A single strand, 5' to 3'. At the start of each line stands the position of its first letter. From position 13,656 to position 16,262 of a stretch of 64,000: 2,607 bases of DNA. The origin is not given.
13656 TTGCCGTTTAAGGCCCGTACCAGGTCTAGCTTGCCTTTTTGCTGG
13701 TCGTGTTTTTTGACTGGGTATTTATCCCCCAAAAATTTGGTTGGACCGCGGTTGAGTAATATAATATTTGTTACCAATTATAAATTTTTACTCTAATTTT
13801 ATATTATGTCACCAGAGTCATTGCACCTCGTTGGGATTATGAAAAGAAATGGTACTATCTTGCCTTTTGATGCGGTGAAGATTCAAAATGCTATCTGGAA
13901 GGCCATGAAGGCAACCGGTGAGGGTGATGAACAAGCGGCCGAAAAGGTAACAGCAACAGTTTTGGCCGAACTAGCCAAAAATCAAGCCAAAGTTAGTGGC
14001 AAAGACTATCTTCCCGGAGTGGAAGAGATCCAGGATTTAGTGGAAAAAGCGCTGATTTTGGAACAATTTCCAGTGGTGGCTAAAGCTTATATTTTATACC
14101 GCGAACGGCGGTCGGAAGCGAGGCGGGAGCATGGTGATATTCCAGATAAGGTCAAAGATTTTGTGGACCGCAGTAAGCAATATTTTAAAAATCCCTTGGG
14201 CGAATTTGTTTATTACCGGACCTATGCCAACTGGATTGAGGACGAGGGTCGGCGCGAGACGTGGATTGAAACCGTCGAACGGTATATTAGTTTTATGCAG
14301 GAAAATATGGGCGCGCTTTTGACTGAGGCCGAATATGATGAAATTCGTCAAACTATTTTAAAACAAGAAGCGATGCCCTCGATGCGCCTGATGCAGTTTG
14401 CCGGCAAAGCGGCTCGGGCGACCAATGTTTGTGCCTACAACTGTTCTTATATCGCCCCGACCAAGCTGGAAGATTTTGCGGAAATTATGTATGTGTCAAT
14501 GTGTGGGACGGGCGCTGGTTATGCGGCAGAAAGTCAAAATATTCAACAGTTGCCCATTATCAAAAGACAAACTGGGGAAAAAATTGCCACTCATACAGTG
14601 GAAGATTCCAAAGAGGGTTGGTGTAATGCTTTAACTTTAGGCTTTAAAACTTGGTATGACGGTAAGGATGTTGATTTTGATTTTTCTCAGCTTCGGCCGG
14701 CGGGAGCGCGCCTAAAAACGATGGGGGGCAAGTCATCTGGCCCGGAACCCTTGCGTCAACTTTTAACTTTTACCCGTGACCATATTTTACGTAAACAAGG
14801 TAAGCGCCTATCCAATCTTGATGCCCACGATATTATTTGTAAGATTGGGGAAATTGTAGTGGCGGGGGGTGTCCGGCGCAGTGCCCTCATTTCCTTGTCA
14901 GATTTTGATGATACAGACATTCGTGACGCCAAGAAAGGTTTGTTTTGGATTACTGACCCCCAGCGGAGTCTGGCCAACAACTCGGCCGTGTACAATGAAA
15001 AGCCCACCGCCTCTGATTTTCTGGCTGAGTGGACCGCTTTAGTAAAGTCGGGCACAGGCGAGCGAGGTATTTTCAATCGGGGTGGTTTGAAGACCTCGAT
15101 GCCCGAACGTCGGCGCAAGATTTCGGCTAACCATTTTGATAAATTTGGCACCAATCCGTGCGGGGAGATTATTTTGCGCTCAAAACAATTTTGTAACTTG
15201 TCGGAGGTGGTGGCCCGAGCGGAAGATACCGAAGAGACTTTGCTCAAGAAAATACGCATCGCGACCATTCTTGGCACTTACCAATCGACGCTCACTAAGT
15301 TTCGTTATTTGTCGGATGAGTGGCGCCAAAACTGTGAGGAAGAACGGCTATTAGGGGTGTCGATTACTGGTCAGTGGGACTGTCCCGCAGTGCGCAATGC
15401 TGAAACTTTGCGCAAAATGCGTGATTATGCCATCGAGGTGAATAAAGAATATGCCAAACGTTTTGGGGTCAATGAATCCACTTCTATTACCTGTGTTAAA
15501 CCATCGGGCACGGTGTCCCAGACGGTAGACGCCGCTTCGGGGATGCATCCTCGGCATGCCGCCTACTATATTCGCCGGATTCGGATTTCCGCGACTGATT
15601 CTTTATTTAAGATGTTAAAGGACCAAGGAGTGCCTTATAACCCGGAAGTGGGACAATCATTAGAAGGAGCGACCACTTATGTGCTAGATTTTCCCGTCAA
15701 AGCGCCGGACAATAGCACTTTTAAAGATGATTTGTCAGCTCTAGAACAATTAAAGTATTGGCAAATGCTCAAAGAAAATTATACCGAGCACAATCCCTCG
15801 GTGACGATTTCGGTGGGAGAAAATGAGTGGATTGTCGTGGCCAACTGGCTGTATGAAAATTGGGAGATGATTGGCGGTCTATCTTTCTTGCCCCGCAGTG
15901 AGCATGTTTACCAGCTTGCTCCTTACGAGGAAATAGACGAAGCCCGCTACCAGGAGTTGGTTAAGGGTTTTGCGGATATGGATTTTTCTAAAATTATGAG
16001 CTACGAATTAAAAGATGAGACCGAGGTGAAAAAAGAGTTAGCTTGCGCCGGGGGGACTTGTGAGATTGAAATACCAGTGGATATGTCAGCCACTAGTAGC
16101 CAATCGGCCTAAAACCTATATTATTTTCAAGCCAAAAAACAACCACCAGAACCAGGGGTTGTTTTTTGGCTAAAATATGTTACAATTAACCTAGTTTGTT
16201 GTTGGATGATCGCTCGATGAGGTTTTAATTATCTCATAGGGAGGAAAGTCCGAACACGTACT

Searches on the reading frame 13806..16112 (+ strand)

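Call 59: search_protein_families(library=pfam, proteins=[window:13806-16112:+], max_evalue=0.0001)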
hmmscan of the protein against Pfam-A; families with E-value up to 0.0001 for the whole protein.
window:13806-16112:+ (768 aa): 4 families
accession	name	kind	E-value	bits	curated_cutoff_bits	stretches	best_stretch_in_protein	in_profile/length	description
PF03477.21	ATP-cone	-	3.7e-19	69.5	25.8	1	11-103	3-87/88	ATP cone domain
PF17975.6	RNR_Alpha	-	1.7e-12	48.1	26.4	1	118-189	8-77/101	Ribonucleotide reductase alpha domain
PF21995.1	RNR-II_ins_dom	-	4.1e-06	27.4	27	1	258-320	32-100/107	B12-dependent ribonucleotide reductase, insertion domain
PF02867.20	Ribonuc_red_lgC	-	7.8e-06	25.2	23.9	0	547-607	370-433/523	Ribonucleotide reductase, barrel domain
